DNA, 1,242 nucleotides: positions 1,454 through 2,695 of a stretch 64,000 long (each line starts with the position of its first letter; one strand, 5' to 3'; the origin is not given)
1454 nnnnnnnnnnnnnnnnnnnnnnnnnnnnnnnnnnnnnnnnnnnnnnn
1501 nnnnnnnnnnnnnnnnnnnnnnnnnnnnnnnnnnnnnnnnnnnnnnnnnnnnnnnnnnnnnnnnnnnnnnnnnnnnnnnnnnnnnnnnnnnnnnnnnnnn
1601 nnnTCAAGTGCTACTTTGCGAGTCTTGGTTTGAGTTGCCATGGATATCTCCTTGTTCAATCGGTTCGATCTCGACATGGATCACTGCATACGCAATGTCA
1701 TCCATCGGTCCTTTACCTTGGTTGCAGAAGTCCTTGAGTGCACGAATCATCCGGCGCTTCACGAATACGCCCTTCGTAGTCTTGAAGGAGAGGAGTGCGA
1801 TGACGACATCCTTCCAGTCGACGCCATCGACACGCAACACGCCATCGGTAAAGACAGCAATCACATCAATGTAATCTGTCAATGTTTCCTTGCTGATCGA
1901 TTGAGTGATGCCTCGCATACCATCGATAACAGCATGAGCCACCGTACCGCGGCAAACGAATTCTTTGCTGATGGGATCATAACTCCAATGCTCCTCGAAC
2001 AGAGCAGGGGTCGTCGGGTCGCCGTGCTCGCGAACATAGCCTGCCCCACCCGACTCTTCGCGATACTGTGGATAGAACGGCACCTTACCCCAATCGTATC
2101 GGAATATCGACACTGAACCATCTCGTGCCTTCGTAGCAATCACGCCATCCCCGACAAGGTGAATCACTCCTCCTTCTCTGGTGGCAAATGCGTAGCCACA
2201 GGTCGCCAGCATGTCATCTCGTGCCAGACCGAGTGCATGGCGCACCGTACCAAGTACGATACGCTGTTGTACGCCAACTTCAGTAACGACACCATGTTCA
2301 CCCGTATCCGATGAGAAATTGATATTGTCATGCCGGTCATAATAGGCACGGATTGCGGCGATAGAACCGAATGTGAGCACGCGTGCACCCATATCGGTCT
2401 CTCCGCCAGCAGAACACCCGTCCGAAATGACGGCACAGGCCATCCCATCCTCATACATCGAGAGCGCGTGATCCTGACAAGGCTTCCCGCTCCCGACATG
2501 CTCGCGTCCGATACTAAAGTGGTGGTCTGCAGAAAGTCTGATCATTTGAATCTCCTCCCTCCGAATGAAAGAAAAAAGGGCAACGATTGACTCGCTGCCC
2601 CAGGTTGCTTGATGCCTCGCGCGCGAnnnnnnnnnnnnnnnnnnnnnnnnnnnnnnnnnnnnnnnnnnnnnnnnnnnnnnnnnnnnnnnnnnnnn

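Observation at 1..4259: GC-richer block encoding a TerY-P-type triad (vWA TerY-like, PP2C phosphatase, Ser/Thr kinase) plus an isochorismatase-family hydrolase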

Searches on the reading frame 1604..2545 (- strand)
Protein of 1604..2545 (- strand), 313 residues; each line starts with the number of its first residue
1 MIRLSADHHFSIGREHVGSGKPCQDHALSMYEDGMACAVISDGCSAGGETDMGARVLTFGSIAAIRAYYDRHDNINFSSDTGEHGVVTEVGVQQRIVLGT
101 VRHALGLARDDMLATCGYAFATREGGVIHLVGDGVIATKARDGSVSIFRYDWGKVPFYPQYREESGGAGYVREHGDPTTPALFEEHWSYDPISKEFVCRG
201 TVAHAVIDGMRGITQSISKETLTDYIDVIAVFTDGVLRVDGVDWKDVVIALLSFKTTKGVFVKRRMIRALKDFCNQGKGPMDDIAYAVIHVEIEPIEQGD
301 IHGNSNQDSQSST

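Call 8: search_protein_families(library=pfam, max_evalue=1, proteins=[window:1604-2545:-])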
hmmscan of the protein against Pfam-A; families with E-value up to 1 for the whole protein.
window:1604-2545:- (313 aa): 1 family
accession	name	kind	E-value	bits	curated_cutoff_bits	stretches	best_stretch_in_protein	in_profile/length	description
PF13672.11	PP2C_2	-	1.7e-13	51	24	1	12-147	1-129/209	Protein phosphatase 2C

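Call 9: search_protein_families(library=padloc, max_evalue=1, proteins=[window:1604-2545:-])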
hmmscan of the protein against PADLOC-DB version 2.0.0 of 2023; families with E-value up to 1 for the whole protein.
window:1604-2545:- (313 aa): 0 families

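Call 10: search_protein_families(library=ncbifam, max_evalue=1, proteins=[window:1604-2545:-])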
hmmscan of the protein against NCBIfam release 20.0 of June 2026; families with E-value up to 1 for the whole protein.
window:1604-2545:- (313 aa): 0 families

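Call 11: find_encoding_contigs(protein=window:1604-2545:-, flank=10000, max_places=6)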
Protein window:1604-2545:- (313 aa): 2 contigs read that carry it; 2 places shown.
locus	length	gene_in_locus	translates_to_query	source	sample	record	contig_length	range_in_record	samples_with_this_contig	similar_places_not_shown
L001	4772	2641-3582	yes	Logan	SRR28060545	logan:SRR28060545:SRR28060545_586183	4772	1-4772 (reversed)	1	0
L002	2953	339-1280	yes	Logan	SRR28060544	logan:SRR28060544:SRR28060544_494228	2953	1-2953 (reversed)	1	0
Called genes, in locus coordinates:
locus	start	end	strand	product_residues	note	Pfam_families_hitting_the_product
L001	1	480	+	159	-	?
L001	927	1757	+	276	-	-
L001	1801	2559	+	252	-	-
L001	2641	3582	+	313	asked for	PF13672:PP2C_2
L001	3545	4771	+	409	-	?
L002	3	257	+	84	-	?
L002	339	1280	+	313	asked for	PF13672:PP2C_2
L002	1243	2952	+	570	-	?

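Call 12: search_protein_families(library=phrogs, max_evalue=1, proteins=[window:1604-2545:-])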
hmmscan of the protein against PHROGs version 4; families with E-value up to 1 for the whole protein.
window:1604-2545:- (313 aa): 1 family
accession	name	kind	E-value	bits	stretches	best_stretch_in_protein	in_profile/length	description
phrog_11733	-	unknown function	0.034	14.8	1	24-45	13-34/44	-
